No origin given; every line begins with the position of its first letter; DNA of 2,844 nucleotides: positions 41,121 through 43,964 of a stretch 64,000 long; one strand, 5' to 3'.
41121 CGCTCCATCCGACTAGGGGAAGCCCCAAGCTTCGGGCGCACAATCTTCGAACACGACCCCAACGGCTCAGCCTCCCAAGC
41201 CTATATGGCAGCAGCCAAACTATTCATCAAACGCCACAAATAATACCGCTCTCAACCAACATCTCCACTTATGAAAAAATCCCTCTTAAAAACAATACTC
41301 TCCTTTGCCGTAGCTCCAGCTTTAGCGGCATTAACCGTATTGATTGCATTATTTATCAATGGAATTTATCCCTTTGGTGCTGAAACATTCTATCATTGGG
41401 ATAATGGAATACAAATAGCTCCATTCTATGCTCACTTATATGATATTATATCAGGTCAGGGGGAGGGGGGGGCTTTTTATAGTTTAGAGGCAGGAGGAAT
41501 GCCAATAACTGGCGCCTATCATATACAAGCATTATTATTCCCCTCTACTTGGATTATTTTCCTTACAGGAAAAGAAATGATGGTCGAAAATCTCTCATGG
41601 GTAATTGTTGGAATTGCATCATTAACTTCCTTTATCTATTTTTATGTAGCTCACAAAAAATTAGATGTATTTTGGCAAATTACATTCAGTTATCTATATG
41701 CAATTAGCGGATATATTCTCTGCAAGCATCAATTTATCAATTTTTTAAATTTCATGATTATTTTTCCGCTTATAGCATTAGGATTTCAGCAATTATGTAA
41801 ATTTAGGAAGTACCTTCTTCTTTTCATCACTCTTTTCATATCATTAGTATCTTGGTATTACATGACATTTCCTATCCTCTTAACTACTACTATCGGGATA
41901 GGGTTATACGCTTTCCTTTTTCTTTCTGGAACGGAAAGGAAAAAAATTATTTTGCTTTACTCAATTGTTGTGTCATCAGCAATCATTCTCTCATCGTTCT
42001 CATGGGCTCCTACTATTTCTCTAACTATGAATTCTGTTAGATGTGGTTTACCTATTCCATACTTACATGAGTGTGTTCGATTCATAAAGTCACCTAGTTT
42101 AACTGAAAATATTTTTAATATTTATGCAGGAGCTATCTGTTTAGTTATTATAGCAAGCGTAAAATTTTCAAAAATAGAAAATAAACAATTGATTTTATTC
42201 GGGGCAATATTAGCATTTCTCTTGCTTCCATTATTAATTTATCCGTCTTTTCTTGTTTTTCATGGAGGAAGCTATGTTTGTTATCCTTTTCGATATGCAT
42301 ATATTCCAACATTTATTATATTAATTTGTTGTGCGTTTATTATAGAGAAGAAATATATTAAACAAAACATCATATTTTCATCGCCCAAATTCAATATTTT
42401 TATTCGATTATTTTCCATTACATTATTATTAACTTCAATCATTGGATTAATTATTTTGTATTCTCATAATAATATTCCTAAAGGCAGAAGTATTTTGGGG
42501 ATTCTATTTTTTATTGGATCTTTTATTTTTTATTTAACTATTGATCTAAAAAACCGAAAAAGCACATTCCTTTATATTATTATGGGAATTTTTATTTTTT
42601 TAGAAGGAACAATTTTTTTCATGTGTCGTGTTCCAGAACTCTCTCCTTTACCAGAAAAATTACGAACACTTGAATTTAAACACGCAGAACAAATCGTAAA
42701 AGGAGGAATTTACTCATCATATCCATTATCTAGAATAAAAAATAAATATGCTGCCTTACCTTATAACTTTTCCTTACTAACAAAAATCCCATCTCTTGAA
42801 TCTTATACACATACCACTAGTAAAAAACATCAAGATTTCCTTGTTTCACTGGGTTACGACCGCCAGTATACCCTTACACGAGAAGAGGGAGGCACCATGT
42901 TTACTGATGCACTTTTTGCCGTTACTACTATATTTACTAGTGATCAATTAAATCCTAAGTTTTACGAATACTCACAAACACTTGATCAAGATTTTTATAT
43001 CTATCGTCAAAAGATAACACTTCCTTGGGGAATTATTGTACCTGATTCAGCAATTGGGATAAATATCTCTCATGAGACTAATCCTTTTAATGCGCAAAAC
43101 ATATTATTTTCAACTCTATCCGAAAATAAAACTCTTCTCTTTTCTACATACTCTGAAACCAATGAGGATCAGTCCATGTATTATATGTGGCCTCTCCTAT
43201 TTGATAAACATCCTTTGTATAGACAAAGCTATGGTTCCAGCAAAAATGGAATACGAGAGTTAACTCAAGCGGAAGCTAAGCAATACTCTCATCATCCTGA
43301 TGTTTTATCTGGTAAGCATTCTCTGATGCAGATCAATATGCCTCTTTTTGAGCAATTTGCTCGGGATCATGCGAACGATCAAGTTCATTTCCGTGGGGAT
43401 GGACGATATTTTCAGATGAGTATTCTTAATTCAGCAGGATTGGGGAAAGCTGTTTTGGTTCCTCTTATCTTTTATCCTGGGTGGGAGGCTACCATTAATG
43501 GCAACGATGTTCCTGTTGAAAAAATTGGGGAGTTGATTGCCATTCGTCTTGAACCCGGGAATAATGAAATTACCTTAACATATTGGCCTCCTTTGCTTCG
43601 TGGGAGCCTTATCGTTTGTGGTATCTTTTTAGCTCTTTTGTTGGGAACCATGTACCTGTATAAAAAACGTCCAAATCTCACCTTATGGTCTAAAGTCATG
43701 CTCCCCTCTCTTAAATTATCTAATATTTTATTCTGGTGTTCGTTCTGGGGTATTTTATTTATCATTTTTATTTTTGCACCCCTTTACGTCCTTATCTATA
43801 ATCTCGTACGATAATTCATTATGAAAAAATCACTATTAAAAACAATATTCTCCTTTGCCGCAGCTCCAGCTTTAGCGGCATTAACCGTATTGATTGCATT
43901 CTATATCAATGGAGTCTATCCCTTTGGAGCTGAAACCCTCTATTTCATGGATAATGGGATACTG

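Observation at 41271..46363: Tandem YfhO-like (GT-C) genes with an identical 2.34-kb body but diverged 5' ends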

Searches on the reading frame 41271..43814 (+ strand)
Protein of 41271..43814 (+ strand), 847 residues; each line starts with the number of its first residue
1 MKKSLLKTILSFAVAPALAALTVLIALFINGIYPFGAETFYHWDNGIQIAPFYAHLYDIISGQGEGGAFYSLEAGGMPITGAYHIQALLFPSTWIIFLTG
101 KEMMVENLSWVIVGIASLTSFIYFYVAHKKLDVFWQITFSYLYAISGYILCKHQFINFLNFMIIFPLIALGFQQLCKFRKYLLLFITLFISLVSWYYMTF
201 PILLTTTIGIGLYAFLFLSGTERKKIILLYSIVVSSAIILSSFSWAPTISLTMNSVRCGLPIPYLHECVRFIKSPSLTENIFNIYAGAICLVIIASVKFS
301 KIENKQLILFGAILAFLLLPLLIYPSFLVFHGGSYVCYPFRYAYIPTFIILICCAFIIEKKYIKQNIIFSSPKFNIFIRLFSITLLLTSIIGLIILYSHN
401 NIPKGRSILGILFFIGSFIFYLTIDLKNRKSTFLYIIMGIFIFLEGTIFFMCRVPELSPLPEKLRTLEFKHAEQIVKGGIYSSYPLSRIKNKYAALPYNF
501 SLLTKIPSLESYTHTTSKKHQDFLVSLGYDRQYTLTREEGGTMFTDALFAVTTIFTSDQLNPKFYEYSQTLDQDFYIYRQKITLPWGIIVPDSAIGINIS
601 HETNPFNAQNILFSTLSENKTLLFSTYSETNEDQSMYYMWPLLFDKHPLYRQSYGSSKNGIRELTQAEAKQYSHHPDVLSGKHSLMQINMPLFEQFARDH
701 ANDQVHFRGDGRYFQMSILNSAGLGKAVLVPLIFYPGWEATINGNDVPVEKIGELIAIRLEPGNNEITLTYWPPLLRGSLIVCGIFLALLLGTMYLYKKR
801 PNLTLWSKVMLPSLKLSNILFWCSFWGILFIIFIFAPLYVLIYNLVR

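Call 5: search_protein_families(library=pfam, proteins=[window:41271-43814:+])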
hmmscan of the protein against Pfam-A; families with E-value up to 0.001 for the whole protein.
window:41271-43814:+ (847 aa): 1 family
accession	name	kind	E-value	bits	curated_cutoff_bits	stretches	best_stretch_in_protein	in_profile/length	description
PF09586.16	YfhO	-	6.1e-66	223.8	28.5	2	18-631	4-634/835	Bacterial membrane protein YfhO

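Call 9: find_related_loci(query=window:41271-43814:+, collection=genome_contigs, flank=6000)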
Query window:41271-43814:+ (847 aa) in genome_contigs; peptide patterns used: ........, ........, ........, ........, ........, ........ (x = any residue, [..] = any of these).
26 stretches matched a pattern, but none encodes a relative of the query by tblastn (E <= 1e-3).

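Call 10: find_homologous_proteins(query=window:41271-43814:+)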
Query window:41271-43814:+ (847 aa): 27 proteins with E <= 0.001 among 8000 candidates.
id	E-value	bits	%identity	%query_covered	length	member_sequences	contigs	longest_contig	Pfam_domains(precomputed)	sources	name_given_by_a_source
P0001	0.0e+0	1863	98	100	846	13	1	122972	PF09586.17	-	-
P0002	1.1e-230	787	64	67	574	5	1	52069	PF09586.17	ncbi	ncbi:MAG: YfhO family protein, partial [Akkermansia sp.]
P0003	2.2e-58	217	25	91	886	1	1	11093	PF09586.17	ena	-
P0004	5.7e-58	215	26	91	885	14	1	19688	PF09586.17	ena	-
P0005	1.4e-57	214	26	91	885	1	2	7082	PF09586.17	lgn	-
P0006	3.1e-56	210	25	92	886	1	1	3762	PF09586.17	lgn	-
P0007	1.3e-54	204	25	91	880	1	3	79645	PF09586.17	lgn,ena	-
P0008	4.0e-42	163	23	99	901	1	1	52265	PF09586.17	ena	-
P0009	6.5e-38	149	21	37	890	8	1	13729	PF09586.17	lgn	-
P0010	9.7e-37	145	23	93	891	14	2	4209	PF09586.17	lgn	-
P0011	2.7e-36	144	24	74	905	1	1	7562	PF09586.17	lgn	-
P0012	4.5e-36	143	23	96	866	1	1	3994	PF09586.17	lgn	-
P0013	2.3e-35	141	23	73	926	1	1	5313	PF09586.17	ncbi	-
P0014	6.7e-34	136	26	70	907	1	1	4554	PF09586.17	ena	-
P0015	2.2e-28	117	29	42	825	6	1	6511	PF09586.17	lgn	-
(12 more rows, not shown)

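Call 11: list_cluster_members(proteins=[window:41271-43814:+, window:43821-46361:+, P0002])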
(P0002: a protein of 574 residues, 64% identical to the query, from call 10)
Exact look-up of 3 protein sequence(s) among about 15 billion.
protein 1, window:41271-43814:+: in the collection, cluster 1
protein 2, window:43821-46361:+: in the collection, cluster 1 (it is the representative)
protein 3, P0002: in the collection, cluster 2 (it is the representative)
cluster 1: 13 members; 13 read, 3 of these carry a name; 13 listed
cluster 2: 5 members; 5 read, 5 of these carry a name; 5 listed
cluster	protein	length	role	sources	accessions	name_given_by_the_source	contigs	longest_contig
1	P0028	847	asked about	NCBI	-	-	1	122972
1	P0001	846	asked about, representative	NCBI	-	-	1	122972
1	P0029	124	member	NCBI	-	-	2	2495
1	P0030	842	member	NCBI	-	-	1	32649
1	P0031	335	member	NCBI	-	-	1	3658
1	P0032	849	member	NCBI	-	-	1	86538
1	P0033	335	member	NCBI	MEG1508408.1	MAG: YfhO family protein, partial [Akkermansia sp.]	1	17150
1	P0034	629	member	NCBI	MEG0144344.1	MAG: YfhO family protein, partial [Akkermansia sp.]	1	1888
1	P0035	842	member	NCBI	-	-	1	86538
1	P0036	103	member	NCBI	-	-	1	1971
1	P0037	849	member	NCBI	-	-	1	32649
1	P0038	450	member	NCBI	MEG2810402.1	MAG: YfhO family protein, partial [Akkermansia sp.]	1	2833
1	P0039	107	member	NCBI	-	-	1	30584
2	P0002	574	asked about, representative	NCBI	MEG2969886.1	MAG: YfhO family protein, partial [Akkermansia sp.]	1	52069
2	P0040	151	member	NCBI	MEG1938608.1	MAG: YfhO family protein, partial [Akkermansia sp.]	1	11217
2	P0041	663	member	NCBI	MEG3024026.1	MAG: YfhO family protein, partial [Akkermansia sp.]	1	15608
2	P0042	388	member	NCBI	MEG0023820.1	MAG: YfhO family protein, partial [Akkermansia sp.]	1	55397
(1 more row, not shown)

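Call 14: find_encoding_contigs(protein=P0037, flank=6000, max_places=4)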
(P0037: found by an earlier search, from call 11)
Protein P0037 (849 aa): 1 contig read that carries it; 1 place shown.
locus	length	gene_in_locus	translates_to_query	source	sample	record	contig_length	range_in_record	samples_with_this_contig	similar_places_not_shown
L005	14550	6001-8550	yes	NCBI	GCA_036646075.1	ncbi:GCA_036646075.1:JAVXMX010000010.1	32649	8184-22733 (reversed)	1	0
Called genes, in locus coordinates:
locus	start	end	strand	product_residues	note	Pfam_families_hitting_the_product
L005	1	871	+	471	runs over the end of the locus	-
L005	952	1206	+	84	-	PF04845:PurA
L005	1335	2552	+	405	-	PF00291:PALP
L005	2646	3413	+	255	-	PF00142:Fer4_NifH, PF01656:CbiA, PF02374:ArsA_ATPase (weak), PF06564:CBP_BcsQ, PF09140:MipZ (weak), PF10609:ParA, PF13614:AAA_31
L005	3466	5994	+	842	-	PF09586:YfhO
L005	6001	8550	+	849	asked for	PF09586:YfhO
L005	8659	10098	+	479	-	PF02638:GHL10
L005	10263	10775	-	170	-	PF01467:CTP_transf_like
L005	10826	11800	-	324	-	PF11858:DUF3378 (weak), PF01351:RNase_HII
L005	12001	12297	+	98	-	PF18291:HU-HIG, PF00216:Bac_DNA_binding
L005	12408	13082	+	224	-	-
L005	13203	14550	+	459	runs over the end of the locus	PF03739:LptF_LptG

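Call 15: find_encoding_contigs(protein=P0032, flank=6000, max_places=4)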
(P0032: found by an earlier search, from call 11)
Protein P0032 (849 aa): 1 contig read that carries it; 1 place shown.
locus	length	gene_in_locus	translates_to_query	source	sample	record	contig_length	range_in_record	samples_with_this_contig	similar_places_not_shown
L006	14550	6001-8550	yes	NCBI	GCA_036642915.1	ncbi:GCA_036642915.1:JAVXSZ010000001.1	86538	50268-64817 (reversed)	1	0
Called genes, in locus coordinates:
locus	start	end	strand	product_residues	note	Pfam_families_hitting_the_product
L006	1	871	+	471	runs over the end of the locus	-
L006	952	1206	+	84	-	PF04845:PurA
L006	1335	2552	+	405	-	PF00291:PALP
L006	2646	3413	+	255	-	PF00142:Fer4_NifH, PF01656:CbiA, PF02374:ArsA_ATPase (weak), PF06564:CBP_BcsQ, PF09140:MipZ (weak), PF10609:ParA, PF13614:AAA_31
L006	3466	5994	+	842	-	PF09586:YfhO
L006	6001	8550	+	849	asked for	PF09586:YfhO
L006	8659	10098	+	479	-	PF02638:GHL10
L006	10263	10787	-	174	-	PF01467:CTP_transf_like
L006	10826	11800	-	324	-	PF11858:DUF3378 (weak), PF01351:RNase_HII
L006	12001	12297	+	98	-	PF18291:HU-HIG, PF00216:Bac_DNA_binding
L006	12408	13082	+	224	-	-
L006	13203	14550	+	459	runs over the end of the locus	PF03739:LptF_LptG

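Call 20: find_encoding_contigs(protein=P0002, flank=8000, max_places=3)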
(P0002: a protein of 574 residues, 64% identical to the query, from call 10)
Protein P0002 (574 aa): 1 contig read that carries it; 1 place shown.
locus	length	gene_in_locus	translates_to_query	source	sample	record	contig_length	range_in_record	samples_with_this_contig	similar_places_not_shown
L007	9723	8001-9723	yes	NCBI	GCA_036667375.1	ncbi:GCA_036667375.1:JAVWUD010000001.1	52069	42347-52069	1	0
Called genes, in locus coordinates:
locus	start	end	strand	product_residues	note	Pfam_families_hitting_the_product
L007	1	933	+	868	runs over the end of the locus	-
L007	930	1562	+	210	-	-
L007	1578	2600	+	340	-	PF00432:Prenyltrans (weak), PF13243:SQHop_cyclase_C (faint)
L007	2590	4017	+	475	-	-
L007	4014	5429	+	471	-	-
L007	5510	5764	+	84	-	PF04845:PurA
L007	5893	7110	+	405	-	PF00291:PALP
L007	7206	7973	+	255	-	PF00142:Fer4_NifH, PF01656:CbiA, PF02374:ArsA_ATPase (weak), PF06564:CBP_BcsQ, PF09140:MipZ (weak), PF10609:ParA, PF13614:AAA_31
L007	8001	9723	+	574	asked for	PF09586:YfhO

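Call 21: find_encoding_contigs(protein=P0041, flank=8000, max_places=3)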
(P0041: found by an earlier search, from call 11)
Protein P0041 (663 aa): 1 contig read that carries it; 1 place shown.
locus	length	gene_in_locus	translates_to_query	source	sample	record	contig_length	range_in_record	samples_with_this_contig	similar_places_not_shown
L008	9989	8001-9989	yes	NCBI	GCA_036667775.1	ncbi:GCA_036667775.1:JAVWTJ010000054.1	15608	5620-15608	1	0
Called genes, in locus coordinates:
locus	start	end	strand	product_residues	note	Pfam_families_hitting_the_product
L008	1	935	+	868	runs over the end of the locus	-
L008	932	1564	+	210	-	-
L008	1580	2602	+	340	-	PF00432:Prenyltrans (weak), PF13243:SQHop_cyclase_C (faint)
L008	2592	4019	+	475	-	-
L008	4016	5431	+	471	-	-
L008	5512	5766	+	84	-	PF04845:PurA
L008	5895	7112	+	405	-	PF00291:PALP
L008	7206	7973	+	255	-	PF00142:Fer4_NifH, PF01656:CbiA, PF02374:ArsA_ATPase (weak), PF06564:CBP_BcsQ, PF09140:MipZ (weak), PF10609:ParA, PF13614:AAA_31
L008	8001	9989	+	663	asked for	PF09586:YfhO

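Call 22: find_encoding_contigs(protein=P0042, flank=8000, max_places=3)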
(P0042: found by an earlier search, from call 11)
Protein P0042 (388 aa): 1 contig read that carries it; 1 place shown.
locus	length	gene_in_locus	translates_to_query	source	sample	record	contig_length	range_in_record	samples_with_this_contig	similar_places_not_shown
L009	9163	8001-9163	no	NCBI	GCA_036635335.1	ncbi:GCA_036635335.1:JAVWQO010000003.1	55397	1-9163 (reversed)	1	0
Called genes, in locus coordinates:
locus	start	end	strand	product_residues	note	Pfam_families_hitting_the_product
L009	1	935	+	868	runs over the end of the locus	-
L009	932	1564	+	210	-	-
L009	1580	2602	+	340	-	PF13243:SQHop_cyclase_C (faint), PF00432:Prenyltrans (weak)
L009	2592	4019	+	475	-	-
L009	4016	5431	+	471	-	-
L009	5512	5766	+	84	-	PF04845:PurA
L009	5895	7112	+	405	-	PF00291:PALP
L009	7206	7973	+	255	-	PF00142:Fer4_NifH, PF01656:CbiA, PF02374:ArsA_ATPase (weak), PF06564:CBP_BcsQ, PF09140:MipZ (weak), PF10609:ParA, PF13614:AAA_31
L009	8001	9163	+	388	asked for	PF09586:YfhO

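Call 31: search_solved_structures(query=window:41271-43814:+, max_evalue=1, show_alignments=2)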
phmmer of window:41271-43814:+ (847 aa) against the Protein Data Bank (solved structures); distinct sequences matched with E-value up to 1: 1.
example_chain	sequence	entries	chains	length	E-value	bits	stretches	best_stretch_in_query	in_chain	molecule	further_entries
2try_A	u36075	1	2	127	0.76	11.4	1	27-75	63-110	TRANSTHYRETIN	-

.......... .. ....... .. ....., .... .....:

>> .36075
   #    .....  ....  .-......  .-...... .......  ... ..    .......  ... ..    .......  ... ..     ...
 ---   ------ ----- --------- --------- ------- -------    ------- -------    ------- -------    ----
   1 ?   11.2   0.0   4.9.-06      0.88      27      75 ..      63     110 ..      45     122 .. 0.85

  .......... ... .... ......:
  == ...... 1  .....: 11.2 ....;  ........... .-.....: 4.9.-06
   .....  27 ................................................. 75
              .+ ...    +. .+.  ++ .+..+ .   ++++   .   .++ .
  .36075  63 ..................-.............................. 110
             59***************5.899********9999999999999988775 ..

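Call 47: find_encoding_contigs(protein=P0031, flank=6000, max_places=3)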
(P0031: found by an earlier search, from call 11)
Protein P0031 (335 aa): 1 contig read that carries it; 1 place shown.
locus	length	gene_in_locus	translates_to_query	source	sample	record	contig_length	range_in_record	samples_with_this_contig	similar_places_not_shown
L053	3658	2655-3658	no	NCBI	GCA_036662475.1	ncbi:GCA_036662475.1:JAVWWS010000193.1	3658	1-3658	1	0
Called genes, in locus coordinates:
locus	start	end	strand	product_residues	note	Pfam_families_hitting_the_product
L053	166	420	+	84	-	PF04845:PurA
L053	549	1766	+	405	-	PF00291:PALP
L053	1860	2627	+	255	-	PF00142:Fer4_NifH, PF01656:CbiA, PF02374:ArsA_ATPase (weak), PF06564:CBP_BcsQ, PF09140:MipZ (weak), PF10609:ParA, PF13614:AAA_31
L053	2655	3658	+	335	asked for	PF09586:YfhO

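Call 48: find_encoding_contigs(protein=P0038, flank=6000, max_places=3)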
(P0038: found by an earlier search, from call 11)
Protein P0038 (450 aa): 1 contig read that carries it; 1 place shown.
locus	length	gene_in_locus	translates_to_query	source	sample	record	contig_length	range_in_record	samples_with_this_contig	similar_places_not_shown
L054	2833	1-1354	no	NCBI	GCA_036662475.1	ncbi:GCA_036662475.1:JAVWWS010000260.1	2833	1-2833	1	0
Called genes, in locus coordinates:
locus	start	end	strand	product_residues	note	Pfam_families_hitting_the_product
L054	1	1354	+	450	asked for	PF09586:YfhO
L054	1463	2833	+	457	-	PF02638:GHL10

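Call 49: find_encoding_contigs(protein=P0033, flank=6000, max_places=3)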
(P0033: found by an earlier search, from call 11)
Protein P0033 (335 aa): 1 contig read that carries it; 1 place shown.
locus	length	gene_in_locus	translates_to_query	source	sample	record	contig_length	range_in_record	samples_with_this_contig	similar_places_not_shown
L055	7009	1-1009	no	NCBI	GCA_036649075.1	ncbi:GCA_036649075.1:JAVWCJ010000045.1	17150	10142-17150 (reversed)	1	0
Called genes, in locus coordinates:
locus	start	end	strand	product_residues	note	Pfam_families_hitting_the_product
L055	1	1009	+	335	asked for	PF09586:YfhO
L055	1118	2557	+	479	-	PF02638:GHL10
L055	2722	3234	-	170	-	PF01467:CTP_transf_like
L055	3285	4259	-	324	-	PF11858:DUF3378 (weak), PF01351:RNase_HII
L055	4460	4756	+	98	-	PF18291:HU-HIG, PF00216:Bac_DNA_binding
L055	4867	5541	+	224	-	-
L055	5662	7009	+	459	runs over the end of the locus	PF03739:LptF_LptG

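Call 64: predict_structure(alignment_id=A1)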
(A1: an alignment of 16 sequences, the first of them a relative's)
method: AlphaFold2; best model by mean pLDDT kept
length: 847 residues; sequences in the alignment: 16
mean_pLDDT: 70.2   pTM: 0.73
mean pLDDT of the five models: 70.2, 69.6, 69.0, 69.0, 67.3
residues with pLDDT >= 90: 127; 70-90: 320; 50-70: 261; < 50: 139
segments of 3 or more residues with pLDDT < 50: 33-35, 261-302, 363-370, 428-465, 482-484, 630-642, 655-658, 670-682
pLDDT, mean of each block of 10 residues (from residue 1): 61 83 70 49 58 76 68 62 68 65 68 87 90 81 72 65 91 92 92 80 88 89 89 91 83 65 41 39 41 44 67 71 53 52 77 77 44 57 63 60 53 65 56 46 42 36 51 62 61 63 62 65 84 60 87 80 84 78 86 90 88 93 77 39 62 55 62 38 73 91 74 82 84 86 94 92 90 86 91 81 59 77 86 68 58
secondary structure, 60 per line:
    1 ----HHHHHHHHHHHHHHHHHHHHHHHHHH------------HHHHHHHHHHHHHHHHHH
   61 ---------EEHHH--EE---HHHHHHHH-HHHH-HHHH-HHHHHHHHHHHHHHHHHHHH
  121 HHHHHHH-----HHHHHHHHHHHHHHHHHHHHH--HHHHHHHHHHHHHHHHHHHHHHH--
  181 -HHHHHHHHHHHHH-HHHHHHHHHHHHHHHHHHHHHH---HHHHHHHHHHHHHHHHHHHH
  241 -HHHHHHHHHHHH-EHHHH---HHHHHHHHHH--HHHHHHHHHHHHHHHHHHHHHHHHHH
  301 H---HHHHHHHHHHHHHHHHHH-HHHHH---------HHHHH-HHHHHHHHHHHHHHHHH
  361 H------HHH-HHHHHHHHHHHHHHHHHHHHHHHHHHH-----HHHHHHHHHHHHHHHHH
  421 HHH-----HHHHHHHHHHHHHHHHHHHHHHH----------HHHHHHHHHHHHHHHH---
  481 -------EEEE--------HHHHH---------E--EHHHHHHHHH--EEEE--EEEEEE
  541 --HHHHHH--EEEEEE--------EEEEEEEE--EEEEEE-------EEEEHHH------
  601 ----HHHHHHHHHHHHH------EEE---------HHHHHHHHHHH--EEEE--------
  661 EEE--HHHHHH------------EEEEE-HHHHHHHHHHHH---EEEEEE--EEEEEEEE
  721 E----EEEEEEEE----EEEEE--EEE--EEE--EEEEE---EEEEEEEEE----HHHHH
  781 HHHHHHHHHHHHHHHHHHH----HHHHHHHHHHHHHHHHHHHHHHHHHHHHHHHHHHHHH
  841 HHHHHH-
elements in order (helices of 4 or more, strands of 3 or more residues): H5-30 H43-60 H82-89 H91-94 H96-99 H101-127 H133-153 H156-178 H182-194 H196-217 H221-240 H242-253 H256-259 H263-272 H275-301 H305-322 H324-328 H338-342 H344-361 H372-398 H404-423 H429-451 H462-477 E488-491 H500-504 H518-526 E529-532 E535-540 H543-548 E551-556 E565-572 E575-580 E588-591 H605-617 E624-626 H636-646 E649-652 E661-663 H666-671 E684-688 H690-701 E705-710 E713-721 E726-733 E738-742 E745-747 E750-752 E755-759 E763-771 H776-799 H804-846

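Call 66: fold_search(model_id=the predicted structure, library=pdb)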
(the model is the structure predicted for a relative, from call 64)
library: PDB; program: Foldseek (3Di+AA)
matches with E <= 10: 245; with E <= 0.001: 2
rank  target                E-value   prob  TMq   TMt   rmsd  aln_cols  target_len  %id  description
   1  8if8_C                9.0e-04  1.00  0.34  0.45  15.2       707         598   11  Arabinosyltransferase AftA (released 2023-05-31)
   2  5ezm                  9.4e-04  1.00  0.33  0.47  10.0       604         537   11  Crystal Structure of ArnT from Cupriavidus metallidurans in the apo state (released 2016-02-17)
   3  8if8_B                1.3e-03  1.00  0.33  0.42  13.7       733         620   10  Arabinosyltransferase AftA (released 2023-05-31)
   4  5f15                  1.4e-03  1.00  0.33  0.47  10.3       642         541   10  Crystal Structure of ArnT from Cupriavidus metallidurans bound to Undecaprenyl phosphate (released 2016-02-17)
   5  5gmy_A                2.8e-03  0.98  0.30  0.30  20.6       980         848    9  Crystal structure of the Archaeoglobus fulgidus oligosaccharyltransferase (O29867_ARCFU) tethered with an acceptor pep (released 2017-02-01)
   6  8agb_A                4.8e-03  1.00  0.36  0.45  14.5       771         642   10  Structure of yeast oligosaccharylransferase complex with lipid-linked oligosaccharide bound (released 2022-12-07)
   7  6ezn_F                5.2e-03  1.00  0.38  0.47  13.5       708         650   11  Cryo-EM structure of the yeast oligosaccharyltransferase (OST) complex (released 2018-01-17)
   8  6wby                  6.9e-03  0.99  0.32  0.24  21.9       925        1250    8  Single-Particle Cryo-EM Structure of Arabinofuranosyltransferase AftD from Mycobacteria, Mutant R1389S Class 2 (released 2020-05-13)
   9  3rce_A                7.9e-03  0.99  0.31  0.37  17.1       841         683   11  Bacterial oligosaccharyltransferase PglB (released 2011-06-15)
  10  6c26_A                1.1e-02  1.00  0.36  0.44  14.1       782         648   10  The Cryo-EM structure of a eukaryotic oligosaccharyl transferase complex (released 2018-01-31)
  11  8pn9_A                1.1e-02  1.00  0.35  0.44  14.4       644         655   10  Structure of human oligosaccharyltransferase OST-A complex bound to NGI-1 (released 2024-05-08)
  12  6s7t_A                1.3e-02  0.98  0.29  0.33  10.5       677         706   12  Cryo-EM structure of human oligosaccharyltransferase complex OST-B (released 2019-12-18)
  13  7zlh_A                1.7e-02  0.99  0.31  0.38  15.8       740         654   12  Cryo-EM structure of C-mannosyltransferase CeDPY19, in apo state, bound to CMT2-Fab and anti-Fab nanobody (released 2023-01-11)
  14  7zlg_A                2.1e-02  1.00  0.32  0.39  13.2       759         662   10  Cryo-EM structure of C-mannosyltransferase CeDPY19, in complex with acceptor peptide and bound to CMT2-Fab and anti-Fa (released 2023-01-11)
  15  7zli_A                8.9e-02  0.93  0.29  0.35  16.8       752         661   11  Cryo-EM structure of C-mannosyltransferase CeDPY19, in complex with Dol25-P-Man and bound to CMT2-Fab and anti-Fab nan (released 2023-01-11)
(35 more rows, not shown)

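Call 68: find_related_loci(query=window:41271-43814:+, collection=metagenome_contigs, flank=6000)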
Query window:41271-43814:+ (847 aa) in metagenome_contigs; peptide patterns used: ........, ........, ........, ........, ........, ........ (x = any residue, [..] = any of these).
94 stretches matched a pattern, but none encodes a relative of the query by tblastn (E <= 1e-3).

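Call 77: find_encoding_contigs(protein=P0007, flank=7000, max_places=2)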
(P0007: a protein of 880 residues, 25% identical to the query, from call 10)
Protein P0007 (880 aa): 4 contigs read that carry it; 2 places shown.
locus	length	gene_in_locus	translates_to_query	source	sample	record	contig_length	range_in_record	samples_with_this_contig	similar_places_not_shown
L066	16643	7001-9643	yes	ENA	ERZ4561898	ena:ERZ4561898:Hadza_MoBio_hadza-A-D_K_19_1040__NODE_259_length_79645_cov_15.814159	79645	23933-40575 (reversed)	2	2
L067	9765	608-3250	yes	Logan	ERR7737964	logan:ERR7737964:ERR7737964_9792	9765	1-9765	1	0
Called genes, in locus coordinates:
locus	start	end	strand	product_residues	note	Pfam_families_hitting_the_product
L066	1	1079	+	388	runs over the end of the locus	-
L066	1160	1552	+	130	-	PF22296:bAvd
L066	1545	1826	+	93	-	-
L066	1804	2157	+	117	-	-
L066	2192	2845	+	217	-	PF00078:RVT_1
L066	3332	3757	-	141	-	PF01624:MutS_I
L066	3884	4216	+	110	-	-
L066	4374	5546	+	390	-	PF08495:FIST, PF10442:FIST_C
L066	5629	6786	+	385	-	PF00465:Fe-ADH, PF13685:Fe-ADH_2, PF25137:ADH_Fe_C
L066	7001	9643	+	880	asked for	PF09586:YfhO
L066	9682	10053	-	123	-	PF04020:Phage_holin_4_2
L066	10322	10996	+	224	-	PF04239:DUF421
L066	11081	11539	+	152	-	PF14276:DUF4363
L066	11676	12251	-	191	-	-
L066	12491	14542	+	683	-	PF17191:RecG_wedge, PF04851:ResIII, PF25199:nSTAND_NTPase5 (faint), PF00270:DEAD, PF00271:Helicase_C, PF22590:Cas3-like_C_2 (weak), PF19833:RecG_dom3_C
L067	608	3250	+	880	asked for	PF09586:YfhO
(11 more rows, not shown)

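Call 81: search_protein_families(library=ncbifam, proteins=[window:41271-43814:+])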
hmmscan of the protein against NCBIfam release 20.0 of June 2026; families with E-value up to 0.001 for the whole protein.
window:41271-43814:+ (847 aa): 1 family
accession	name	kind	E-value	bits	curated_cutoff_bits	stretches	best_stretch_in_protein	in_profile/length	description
NF047590.1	GlcsyltransPgfM2Strep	equivalog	2.4e-18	65.8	1500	1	2-629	16-658/884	glycosyltransferase PgfM2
